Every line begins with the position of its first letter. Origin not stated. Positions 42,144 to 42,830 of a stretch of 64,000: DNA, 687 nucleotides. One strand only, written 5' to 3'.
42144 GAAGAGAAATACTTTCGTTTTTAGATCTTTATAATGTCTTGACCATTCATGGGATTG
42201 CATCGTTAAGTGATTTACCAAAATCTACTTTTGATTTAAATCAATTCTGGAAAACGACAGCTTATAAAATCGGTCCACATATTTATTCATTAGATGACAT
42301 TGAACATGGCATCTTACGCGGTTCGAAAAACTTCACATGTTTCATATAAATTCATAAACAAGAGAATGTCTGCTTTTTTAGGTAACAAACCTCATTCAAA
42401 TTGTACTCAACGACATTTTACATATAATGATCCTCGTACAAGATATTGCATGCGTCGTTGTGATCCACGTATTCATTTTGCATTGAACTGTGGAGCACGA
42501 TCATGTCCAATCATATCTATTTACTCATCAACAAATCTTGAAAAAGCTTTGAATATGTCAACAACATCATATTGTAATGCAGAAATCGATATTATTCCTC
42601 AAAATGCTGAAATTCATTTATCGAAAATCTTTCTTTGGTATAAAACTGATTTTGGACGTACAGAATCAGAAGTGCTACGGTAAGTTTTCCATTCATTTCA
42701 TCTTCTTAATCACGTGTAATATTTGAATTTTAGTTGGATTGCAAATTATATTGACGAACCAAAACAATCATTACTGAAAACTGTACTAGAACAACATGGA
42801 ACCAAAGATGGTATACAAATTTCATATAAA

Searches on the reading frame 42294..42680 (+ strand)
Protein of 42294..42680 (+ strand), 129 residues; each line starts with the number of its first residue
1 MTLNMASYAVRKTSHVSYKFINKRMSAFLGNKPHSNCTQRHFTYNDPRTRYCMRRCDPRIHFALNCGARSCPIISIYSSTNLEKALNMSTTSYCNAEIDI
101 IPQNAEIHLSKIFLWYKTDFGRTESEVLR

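Call 23: search_protein_families(library=pfam, max_evalue=0.01, proteins=[window:42294-42680:+])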
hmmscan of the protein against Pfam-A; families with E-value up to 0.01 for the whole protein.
seq(129 aa): 1 family
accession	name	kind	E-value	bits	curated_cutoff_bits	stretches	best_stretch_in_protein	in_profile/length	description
PF04784.19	DUF547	-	1.3e-14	54.7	27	1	36-93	69-124/125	Protein of unknown function, DUF547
